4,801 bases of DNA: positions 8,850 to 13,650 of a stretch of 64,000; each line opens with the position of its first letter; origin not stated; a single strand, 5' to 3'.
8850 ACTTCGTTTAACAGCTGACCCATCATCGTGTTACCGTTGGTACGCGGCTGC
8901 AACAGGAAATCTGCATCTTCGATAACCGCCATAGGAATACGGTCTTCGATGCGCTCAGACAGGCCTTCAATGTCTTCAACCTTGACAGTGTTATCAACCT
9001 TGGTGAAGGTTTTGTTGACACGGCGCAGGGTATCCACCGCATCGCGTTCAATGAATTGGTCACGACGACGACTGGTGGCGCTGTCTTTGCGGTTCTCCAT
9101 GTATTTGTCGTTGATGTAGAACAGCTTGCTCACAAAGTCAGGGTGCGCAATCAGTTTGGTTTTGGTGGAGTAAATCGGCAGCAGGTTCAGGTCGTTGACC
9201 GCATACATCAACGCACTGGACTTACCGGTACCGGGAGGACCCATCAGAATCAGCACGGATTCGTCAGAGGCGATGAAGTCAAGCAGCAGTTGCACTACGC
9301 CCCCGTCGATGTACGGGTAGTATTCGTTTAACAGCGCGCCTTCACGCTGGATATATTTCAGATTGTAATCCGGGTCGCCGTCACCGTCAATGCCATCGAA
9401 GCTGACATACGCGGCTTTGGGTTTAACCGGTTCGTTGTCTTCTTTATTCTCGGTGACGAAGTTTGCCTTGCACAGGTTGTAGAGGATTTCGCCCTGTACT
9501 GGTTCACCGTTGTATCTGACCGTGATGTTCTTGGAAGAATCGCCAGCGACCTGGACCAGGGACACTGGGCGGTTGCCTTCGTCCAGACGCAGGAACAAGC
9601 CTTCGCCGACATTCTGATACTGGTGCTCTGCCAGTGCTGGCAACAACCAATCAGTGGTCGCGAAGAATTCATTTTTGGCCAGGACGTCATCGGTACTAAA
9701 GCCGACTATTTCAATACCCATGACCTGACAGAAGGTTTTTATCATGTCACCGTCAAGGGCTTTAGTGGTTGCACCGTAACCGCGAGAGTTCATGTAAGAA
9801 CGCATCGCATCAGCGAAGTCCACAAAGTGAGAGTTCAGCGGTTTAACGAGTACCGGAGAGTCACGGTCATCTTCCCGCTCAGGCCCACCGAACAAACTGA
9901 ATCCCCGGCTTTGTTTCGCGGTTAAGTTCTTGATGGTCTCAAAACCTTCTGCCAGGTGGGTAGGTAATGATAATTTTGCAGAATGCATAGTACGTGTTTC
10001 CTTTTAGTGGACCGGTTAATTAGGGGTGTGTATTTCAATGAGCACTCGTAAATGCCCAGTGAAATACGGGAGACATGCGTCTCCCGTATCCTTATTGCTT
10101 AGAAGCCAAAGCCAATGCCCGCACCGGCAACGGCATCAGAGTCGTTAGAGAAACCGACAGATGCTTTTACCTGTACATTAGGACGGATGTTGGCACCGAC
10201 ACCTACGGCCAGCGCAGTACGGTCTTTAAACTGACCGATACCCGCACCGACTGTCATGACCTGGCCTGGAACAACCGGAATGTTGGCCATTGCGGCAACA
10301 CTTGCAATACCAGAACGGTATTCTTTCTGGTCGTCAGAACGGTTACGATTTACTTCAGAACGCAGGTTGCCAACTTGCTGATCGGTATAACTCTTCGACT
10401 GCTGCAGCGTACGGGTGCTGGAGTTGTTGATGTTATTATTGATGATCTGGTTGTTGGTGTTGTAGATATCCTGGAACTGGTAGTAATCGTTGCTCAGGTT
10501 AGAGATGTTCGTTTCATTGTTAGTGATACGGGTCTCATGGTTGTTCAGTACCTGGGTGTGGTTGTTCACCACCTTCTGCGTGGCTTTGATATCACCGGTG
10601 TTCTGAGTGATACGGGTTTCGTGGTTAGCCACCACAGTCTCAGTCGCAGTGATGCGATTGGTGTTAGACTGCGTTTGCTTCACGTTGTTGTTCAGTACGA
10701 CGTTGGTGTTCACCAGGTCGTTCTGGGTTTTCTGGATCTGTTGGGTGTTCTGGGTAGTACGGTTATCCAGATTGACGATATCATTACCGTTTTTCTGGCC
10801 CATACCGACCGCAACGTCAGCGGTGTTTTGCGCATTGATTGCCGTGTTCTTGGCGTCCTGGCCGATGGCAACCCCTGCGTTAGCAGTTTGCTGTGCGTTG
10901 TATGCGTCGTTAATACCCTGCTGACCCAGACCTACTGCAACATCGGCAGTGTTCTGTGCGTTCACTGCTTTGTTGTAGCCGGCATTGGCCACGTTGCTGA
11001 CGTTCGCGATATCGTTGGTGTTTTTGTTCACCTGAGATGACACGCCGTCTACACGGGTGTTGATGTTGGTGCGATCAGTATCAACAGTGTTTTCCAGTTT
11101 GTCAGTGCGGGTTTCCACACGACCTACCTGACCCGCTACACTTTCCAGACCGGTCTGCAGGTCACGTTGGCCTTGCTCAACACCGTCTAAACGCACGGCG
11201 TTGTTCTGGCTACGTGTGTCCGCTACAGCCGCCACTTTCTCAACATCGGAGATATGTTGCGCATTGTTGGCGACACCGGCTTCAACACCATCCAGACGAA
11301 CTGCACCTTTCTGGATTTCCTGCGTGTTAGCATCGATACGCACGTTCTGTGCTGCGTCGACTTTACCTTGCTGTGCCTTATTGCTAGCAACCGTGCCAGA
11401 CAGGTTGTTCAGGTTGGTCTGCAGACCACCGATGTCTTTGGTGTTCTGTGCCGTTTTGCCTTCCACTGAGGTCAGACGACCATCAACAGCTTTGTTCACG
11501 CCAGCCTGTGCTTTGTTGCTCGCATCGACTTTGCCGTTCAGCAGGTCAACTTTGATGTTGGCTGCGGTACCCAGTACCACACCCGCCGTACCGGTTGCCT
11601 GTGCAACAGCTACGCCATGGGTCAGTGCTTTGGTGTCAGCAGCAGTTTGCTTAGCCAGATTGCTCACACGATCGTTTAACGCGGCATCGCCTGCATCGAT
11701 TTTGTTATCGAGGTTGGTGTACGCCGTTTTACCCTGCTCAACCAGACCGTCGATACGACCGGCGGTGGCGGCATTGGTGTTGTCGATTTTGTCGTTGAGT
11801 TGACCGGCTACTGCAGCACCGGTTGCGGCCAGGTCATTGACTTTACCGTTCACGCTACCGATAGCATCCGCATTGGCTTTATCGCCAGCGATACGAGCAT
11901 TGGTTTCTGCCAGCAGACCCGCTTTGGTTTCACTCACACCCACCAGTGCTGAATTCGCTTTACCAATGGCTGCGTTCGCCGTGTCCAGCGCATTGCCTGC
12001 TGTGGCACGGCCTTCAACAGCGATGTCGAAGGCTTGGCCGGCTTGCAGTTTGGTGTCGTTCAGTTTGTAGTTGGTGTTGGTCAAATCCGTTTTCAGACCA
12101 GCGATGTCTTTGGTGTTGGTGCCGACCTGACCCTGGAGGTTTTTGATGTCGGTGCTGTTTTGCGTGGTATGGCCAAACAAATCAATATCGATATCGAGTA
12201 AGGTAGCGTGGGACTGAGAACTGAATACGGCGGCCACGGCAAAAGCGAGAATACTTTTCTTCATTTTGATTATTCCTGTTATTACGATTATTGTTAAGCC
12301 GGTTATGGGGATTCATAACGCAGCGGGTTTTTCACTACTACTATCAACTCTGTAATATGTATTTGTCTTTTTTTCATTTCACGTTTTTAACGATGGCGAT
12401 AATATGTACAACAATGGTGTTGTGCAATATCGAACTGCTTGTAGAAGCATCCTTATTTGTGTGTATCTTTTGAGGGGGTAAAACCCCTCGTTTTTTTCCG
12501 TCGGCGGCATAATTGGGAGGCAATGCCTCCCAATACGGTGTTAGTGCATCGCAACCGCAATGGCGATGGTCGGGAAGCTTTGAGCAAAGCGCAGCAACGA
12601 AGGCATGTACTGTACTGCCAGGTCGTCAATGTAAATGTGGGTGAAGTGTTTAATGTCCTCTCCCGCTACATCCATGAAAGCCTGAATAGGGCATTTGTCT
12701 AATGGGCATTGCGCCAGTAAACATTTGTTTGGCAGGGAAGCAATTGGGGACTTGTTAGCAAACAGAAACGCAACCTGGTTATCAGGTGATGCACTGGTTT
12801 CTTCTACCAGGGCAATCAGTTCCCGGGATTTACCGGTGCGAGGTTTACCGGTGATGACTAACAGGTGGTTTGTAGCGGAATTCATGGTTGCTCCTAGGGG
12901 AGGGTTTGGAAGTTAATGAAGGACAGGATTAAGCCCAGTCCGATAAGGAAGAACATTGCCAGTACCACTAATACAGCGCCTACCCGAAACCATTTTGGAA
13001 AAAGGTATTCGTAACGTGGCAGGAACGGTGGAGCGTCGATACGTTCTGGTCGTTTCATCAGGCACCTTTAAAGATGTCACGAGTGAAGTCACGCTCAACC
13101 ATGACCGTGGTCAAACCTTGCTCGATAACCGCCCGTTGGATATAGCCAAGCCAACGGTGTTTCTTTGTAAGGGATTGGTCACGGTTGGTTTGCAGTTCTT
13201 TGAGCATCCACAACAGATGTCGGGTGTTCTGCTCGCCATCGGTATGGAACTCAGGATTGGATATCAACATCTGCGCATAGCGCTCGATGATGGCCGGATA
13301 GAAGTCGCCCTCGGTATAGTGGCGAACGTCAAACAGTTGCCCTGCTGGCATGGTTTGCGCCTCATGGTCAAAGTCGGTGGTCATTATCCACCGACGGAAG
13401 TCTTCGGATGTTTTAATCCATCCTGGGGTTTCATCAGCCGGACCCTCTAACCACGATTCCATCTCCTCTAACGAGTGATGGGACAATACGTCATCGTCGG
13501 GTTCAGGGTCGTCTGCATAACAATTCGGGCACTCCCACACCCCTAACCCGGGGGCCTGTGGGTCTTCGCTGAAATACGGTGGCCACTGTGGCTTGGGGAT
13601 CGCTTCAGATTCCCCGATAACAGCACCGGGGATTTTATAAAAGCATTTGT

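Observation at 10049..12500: Complete trimeric autotransporter adhesin as a self-contained unit inside a phage gene block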

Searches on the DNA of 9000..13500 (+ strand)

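Call 7: search_dna_similar(query=window:9000-13500:+, collection=phages, mode=near)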
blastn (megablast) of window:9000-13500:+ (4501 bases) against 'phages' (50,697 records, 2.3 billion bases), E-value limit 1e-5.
No match.
